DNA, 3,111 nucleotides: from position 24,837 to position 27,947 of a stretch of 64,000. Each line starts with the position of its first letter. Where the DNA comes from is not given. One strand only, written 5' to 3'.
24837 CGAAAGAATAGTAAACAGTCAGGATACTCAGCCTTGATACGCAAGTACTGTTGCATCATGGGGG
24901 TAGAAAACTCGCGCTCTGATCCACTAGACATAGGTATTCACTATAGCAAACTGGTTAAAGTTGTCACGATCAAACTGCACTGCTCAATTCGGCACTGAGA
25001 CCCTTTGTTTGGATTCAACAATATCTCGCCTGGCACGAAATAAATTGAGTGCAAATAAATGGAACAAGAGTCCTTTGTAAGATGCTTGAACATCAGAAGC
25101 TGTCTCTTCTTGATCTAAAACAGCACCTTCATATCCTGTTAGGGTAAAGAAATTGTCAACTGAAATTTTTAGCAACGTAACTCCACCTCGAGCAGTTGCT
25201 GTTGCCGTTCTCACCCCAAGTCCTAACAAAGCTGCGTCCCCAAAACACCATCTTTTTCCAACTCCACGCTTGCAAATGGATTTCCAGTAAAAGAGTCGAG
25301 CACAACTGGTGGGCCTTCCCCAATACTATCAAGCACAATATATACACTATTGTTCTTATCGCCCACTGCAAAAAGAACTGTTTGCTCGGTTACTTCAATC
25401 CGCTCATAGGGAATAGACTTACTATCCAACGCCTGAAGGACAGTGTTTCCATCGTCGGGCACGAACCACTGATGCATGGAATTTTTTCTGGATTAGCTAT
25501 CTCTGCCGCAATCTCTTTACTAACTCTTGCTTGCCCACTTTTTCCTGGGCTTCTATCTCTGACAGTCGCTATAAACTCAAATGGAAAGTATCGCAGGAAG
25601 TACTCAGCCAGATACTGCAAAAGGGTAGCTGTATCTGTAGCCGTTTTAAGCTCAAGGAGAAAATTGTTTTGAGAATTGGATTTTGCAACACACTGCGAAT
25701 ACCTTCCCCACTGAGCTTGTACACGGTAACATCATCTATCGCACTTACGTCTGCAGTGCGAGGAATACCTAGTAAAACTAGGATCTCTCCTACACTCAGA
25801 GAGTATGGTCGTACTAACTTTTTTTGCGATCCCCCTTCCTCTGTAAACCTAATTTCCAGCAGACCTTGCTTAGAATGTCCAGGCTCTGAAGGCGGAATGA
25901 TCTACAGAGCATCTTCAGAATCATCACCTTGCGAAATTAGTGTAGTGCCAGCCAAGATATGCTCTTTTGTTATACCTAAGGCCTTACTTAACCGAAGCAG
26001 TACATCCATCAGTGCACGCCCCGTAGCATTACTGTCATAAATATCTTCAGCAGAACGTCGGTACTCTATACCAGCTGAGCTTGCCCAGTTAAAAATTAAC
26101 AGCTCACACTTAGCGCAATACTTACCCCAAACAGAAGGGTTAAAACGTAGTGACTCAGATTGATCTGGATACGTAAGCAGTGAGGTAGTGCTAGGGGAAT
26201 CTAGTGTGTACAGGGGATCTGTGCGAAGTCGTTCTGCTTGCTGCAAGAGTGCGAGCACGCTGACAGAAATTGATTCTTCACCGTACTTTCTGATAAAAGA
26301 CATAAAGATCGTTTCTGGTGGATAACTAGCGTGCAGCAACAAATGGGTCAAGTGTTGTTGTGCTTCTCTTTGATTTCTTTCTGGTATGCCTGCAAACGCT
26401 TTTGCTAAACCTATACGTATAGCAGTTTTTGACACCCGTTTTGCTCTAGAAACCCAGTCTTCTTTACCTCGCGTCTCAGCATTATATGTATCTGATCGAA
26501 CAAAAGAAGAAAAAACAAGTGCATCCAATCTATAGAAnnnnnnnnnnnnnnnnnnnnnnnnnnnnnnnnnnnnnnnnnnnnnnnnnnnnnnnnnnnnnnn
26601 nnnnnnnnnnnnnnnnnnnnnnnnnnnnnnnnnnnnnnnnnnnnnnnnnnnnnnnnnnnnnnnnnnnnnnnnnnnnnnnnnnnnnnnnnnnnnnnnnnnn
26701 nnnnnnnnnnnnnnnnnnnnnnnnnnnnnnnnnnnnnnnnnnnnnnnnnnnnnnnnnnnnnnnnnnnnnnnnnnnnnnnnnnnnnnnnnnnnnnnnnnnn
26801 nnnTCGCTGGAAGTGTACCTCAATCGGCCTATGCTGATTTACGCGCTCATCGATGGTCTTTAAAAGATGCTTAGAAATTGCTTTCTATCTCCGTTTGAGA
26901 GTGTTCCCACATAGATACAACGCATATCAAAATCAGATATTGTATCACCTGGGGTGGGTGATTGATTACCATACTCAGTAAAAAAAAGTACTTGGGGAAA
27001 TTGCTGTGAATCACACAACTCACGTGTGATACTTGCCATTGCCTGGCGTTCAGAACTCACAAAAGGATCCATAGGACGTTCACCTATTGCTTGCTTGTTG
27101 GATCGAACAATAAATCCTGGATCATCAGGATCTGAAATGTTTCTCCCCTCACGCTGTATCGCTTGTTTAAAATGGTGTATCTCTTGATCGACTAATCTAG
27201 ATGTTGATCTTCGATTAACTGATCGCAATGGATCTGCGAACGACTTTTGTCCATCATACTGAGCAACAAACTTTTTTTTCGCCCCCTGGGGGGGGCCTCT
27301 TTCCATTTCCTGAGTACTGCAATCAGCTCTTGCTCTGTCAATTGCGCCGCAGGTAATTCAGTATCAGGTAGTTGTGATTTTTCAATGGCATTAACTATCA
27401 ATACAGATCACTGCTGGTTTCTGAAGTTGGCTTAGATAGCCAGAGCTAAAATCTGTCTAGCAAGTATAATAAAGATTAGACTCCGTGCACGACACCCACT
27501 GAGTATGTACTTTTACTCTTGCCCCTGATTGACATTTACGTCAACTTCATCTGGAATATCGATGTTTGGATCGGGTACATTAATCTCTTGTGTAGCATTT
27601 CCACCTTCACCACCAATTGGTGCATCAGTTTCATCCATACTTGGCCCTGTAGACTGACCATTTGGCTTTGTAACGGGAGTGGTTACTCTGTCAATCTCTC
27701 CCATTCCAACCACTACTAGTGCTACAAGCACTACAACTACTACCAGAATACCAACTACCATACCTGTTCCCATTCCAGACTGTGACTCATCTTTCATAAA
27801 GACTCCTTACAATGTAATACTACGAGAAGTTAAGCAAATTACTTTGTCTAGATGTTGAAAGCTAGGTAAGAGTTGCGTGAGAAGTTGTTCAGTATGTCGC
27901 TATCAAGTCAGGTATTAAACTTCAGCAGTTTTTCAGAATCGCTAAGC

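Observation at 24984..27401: Decayed 2.4-kb gene encoding tandem cyclic-nucleotide-binding domains, broken by multiple frameshifts and an in-frame TAG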

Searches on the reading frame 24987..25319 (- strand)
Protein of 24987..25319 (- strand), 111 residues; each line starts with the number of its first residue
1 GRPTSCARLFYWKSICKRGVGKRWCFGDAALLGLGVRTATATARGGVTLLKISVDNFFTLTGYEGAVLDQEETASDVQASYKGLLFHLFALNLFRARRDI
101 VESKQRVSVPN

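Call 4: search_protein_families(library=pfam, max_evalue=1, proteins=[window:24987-25319:-])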
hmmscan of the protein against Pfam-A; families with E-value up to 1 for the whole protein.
seq(111 aa): 1 family
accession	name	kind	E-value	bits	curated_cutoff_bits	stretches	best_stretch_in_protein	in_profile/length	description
PF00027.35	cNMP_binding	-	0.00035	20.9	27.5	1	20-60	45-85/89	Cyclic nucleotide-binding domain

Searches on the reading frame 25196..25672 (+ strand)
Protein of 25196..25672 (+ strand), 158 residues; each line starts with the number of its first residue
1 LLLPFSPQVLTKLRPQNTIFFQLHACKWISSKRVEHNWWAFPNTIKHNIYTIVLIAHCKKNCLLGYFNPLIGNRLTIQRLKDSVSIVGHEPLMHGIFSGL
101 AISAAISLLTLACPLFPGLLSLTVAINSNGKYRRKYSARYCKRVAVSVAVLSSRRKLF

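Call 14: search_protein_families(library=pfam, max_evalue=1, proteins=[window:25196-25672:+])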
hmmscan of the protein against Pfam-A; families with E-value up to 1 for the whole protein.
window:25196-25672:+ (158 aa): 0 families

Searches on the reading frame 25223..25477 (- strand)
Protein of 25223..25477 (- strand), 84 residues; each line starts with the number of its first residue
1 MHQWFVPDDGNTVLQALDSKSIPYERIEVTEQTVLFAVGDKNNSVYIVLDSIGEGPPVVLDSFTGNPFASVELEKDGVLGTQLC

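Call 50: find_encoding_contigs(protein=window:25223-25477:-, flank=10000)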
Protein window:25223-25477:- (84 aa): no gene with exactly this product is on record in the collection.

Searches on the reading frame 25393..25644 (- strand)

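Call 4: search_protein_families(library=pfam, max_evalue=1, proteins=[window:25393-25644:-])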
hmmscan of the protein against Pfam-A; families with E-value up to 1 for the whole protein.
seq(84 aa): 1 family
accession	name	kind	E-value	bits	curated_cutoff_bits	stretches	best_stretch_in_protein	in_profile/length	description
PF12818.12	Tegument_dsDNA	-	0.18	11.3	27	0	3-35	213-245/277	dsDNA viral tegument protein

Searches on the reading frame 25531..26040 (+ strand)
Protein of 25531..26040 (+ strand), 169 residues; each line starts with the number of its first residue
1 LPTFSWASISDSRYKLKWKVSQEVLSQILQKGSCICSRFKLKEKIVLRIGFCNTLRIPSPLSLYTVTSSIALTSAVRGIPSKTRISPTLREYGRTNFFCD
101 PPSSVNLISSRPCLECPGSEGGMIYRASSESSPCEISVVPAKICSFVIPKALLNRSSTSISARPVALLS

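Call 14: search_protein_families(library=pfam, max_evalue=1, proteins=[window:25531-26040:+])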
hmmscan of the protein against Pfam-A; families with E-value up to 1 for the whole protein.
window:25531-26040:+ (169 aa): 1 family
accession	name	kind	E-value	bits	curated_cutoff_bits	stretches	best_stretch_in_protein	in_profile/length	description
PF05864.17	Chordopox_RPO7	-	0.097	13.4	27.5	1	9-45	14-48/63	Chordopoxvirus DNA-directed RNA polymerase 7 kDa polypeptide (RPO7)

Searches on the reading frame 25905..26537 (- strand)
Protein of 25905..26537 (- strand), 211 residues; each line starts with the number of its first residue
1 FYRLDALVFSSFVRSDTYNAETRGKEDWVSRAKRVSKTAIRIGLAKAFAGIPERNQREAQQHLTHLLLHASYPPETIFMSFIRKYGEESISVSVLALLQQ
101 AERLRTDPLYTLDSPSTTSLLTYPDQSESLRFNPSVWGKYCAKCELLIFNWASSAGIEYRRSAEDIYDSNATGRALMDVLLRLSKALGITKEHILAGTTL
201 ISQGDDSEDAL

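Call 26: search_protein_representatives(protein=window:25905-26537:-)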
Query: 211 residues. Proteins with E-value up to 0.001 (for the whole library): 1; up to 1e-10: 1; up to 1e-30: 1. The best 1 are listed.
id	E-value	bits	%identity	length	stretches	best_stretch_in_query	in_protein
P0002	6.9e-110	381.5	100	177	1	36-211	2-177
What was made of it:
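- Tried and rejected: The exact 211-aa piece found only the window's own ORF (call 26).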

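Call 28: find_encoding_contigs(protein=P0002, flank=10000)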
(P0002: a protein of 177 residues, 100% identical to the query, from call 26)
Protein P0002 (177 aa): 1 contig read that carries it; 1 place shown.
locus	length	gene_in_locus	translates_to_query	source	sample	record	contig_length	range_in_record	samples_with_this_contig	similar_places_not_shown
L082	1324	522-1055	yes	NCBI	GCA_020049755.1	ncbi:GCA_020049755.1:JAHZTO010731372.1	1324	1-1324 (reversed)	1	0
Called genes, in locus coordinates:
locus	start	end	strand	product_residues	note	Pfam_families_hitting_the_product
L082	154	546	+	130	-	-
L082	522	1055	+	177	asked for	-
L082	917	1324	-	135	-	?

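Call 29: list_cluster_members(proteins=[P0001, P0002])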
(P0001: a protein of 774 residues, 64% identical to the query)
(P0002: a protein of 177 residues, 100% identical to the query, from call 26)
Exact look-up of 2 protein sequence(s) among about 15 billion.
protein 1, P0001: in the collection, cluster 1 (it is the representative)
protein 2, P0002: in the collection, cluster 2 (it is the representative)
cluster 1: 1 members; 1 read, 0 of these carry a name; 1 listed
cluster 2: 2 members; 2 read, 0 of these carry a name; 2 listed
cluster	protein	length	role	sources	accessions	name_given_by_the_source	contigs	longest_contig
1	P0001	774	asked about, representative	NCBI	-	-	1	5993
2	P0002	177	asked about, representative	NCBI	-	-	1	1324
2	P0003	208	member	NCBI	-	-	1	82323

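Call 30: find_encoding_contigs(protein=P0003, flank=10000)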
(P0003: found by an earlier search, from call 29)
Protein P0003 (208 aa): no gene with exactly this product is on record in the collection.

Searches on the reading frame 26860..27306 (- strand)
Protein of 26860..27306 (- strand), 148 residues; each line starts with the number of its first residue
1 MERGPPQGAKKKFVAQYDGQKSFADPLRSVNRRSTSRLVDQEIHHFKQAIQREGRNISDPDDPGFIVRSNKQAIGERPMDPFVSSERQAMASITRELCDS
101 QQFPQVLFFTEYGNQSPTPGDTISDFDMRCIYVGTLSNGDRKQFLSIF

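Call 4: search_protein_families(library=pfam, max_evalue=1, proteins=[window:26863-27306:-])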
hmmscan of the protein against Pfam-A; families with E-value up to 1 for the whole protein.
seq(148 aa): 0 families

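Call 49: find_encoding_contigs(protein=window:26860-27306:-, flank=10000)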
Protein window:26860-27306:- (148 aa): no gene with exactly this product is on record in the collection.

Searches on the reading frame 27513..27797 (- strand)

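Call 14: search_protein_families(library=pfam, max_evalue=1, proteins=[window:27513-27797:-])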
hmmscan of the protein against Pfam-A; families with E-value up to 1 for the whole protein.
window:27513-27797:- (94 aa): 3 families
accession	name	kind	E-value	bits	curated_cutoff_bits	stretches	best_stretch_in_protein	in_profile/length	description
PF25665.1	His1_capsid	-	0.0031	17.9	27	1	11-40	8-37/73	His1 virus capsid protein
PF20087.4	DUF6479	-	0.01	16.7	25.4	1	11-59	21-68/120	Family of unknown function (DUF6479)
PF16982.10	Flp1_like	-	0.2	11.6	33.5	1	7-30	7-27/49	Putative Flagellin, Flp1-like, domain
